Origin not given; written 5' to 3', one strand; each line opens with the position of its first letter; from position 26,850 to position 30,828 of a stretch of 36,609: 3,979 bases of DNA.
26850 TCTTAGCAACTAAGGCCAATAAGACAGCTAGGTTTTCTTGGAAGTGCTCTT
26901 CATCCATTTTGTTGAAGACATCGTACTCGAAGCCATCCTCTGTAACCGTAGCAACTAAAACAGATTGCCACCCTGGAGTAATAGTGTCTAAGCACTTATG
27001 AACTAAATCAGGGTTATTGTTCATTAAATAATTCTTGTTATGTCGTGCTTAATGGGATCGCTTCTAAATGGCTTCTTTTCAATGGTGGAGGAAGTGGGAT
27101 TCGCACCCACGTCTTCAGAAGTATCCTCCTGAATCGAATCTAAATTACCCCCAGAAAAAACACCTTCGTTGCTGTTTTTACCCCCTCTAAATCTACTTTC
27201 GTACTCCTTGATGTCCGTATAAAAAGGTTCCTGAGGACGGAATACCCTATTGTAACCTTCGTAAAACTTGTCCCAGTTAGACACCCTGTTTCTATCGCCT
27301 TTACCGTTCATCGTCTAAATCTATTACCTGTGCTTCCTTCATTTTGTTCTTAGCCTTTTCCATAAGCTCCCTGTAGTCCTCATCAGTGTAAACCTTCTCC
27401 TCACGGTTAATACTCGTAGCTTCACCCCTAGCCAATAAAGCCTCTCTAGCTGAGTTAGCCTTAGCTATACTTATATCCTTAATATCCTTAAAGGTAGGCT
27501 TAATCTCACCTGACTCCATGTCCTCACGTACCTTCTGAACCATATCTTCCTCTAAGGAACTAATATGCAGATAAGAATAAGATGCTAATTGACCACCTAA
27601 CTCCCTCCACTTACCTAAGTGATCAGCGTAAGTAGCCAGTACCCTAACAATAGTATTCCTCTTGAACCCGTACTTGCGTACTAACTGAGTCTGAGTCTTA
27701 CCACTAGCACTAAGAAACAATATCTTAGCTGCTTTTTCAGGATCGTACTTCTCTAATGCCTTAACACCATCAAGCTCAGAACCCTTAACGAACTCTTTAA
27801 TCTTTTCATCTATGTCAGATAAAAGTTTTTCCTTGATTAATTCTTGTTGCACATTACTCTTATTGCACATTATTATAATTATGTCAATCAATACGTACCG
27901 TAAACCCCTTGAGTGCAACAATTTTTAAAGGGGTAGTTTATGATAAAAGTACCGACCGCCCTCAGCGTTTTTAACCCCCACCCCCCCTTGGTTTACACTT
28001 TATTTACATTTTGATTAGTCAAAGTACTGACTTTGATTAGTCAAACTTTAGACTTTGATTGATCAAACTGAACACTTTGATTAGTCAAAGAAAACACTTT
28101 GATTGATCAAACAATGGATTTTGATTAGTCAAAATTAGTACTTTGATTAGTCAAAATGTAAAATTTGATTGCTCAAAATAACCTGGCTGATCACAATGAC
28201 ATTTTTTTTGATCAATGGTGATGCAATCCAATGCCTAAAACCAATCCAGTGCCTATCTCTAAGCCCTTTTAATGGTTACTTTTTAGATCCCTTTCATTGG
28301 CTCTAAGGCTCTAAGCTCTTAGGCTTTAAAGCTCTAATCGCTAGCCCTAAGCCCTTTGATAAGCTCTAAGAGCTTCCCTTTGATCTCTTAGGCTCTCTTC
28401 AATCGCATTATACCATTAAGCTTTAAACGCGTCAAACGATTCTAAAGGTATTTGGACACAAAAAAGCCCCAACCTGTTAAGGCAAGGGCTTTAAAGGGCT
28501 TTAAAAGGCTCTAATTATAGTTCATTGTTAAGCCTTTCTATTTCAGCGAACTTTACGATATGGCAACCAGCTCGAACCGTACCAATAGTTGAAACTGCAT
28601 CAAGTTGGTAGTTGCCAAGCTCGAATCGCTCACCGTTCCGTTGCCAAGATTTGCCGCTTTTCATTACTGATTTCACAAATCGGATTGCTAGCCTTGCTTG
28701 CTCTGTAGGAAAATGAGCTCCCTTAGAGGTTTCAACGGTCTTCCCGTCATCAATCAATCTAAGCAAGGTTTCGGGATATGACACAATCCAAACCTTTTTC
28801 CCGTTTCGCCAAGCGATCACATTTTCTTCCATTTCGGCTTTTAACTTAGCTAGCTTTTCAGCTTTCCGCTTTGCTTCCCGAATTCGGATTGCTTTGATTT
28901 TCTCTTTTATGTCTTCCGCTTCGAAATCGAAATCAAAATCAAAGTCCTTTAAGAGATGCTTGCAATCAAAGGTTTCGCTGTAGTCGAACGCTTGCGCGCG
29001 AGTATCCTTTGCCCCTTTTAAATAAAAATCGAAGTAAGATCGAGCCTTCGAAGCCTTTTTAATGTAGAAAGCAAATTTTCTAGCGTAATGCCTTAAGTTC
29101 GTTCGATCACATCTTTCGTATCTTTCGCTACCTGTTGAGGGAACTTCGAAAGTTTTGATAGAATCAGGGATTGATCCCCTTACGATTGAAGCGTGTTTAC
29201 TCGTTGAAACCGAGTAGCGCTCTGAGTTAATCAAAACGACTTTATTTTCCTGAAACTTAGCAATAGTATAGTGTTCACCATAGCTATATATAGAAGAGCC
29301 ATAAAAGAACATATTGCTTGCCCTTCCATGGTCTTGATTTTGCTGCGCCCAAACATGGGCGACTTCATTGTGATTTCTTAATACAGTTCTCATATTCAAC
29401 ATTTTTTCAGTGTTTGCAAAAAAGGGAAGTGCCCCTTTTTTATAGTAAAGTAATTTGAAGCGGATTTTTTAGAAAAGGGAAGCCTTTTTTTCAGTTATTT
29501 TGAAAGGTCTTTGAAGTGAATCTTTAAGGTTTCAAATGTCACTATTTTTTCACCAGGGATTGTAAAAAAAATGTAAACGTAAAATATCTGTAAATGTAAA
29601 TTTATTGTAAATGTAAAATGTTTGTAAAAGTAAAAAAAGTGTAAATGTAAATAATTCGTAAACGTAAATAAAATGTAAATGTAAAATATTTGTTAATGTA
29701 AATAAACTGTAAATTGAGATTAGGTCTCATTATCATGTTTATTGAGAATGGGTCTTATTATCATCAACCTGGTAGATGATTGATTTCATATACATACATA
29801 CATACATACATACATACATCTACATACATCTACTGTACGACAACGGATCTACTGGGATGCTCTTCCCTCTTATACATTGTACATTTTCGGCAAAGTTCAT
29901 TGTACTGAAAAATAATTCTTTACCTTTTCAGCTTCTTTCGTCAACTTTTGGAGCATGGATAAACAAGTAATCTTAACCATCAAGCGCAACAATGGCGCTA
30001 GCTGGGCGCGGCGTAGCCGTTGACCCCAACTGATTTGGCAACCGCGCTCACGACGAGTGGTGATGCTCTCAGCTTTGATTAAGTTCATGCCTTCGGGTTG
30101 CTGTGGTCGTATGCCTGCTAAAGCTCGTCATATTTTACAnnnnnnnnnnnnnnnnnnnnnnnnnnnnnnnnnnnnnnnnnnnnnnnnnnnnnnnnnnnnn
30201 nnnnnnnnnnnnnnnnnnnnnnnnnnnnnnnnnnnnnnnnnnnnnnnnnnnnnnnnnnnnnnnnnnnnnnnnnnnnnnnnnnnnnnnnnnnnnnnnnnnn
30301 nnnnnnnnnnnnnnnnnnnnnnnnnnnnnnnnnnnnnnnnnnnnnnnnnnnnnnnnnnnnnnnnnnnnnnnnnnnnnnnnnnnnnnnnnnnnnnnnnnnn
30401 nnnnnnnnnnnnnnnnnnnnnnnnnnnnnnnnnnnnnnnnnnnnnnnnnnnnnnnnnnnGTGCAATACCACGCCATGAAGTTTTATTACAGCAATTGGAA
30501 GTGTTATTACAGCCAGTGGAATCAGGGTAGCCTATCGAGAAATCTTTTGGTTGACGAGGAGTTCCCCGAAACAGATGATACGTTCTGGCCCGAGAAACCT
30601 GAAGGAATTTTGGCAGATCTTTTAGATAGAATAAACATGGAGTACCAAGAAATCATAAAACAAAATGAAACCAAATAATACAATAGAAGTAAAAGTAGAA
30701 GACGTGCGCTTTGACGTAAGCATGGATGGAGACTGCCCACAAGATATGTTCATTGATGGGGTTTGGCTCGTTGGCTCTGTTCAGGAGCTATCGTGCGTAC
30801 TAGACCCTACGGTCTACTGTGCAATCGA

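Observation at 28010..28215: Eight exactly phased (22-bp) copies of the dyad box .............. upstream of the packaging/late operon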

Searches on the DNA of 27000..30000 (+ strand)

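Call 4: search_dna_similar(query=window:27000-30000:+, collection=phages, mode=distant, max_rows=30)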
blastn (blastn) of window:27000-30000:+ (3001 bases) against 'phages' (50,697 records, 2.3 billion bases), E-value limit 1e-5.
No match.
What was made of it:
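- Tried and rejected: DNA similarity to deposited phages: none (call 4).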

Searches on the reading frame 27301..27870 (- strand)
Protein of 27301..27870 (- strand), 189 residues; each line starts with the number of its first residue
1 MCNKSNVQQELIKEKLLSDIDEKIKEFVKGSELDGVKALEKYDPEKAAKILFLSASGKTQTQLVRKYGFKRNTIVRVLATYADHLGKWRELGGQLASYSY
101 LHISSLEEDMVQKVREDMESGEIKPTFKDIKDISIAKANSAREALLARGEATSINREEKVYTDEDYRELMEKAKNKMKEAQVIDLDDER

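Call 8: search_protein_families(library=pfam, proteins=[window:27301-27870:-], max_evalue=0.01)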
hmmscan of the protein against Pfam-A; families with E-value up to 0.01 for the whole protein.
window:27301-27870:- (189 aa): 1 family
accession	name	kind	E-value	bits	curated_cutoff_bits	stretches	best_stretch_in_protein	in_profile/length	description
PF13384.12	HTH_23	-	0.0098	16.1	24.6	0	48-82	8-42/50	Homeodomain-like domain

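Call 9: search_protein_families(library=phrogs, proteins=[window:27301-27870:-], max_evalue=0.01)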
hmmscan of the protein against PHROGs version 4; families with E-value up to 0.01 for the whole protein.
window:27301-27870:- (189 aa): 0 families

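Call 10: find_related_loci(query=window:27301-27870:-, collection=viral_contigs, flank=6000)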
Query window:27301-27870:- (189 aa) in viral_contigs; peptide patterns used: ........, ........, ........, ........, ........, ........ (x = any residue, [..] = any of these).
127 stretches matched a pattern; 83 encode a relative of the query (tblastn E <= 1e-3); the best 80 are kept; 80 distinct loci.
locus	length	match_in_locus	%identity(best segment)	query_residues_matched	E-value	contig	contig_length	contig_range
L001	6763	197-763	98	1-189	3e-123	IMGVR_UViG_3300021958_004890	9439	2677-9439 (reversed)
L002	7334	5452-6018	98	1-189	6e-123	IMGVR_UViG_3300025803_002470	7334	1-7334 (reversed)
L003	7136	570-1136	98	1-189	6e-123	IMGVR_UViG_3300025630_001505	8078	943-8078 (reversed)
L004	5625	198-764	98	1-189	3e-123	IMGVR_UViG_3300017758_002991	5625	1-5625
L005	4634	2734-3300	98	1-189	8e-124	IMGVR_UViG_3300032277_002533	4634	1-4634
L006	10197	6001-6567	98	1-189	2e-122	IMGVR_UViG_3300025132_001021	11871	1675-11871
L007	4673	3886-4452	98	1-189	4e-123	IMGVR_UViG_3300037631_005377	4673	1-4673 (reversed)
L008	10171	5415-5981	97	1-189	4e-122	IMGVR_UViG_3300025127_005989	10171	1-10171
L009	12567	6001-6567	98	1-189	3e-122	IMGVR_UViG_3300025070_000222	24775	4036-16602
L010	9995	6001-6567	98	1-189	3e-122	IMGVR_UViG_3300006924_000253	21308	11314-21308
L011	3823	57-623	97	1-189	9e-124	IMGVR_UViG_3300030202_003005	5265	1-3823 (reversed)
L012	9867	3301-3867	97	1-189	9e-122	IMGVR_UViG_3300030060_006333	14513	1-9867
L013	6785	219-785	97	1-189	3e-121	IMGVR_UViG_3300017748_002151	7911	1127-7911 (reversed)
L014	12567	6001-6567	97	1-189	2e-121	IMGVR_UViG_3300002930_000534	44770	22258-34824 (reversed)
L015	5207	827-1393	97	1-189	1e-121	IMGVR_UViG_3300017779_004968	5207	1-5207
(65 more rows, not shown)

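Call 56: search_protein_families(library=ncbifam, proteins=[window:27301-27870:-], max_evalue=0.01)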
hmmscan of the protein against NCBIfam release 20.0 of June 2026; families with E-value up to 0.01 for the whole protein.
window:27301-27870:- (189 aa): 0 families

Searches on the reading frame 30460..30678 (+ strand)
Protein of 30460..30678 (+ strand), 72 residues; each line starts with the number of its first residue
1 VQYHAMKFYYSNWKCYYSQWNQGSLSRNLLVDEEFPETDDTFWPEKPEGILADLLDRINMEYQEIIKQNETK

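Call 37: search_protein_families(library=phrogs, proteins=[window:30460-30678:+], max_evalue=0.01)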
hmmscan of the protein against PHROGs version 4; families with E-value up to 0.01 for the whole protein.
window:30460-30678:+ (72 aa): 0 families

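Call 57: search_protein_families(library=pfam, proteins=[window:30460-30678:+], max_evalue=0.1)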
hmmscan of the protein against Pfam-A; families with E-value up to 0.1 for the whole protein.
window:30460-30678:+ (72 aa): 1 family
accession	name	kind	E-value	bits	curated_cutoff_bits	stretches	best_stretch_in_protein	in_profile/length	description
PF08112.16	ATP-synt_E_2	-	0.036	14.8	25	1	53-68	26-41/56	ATP synthase epsilon subunit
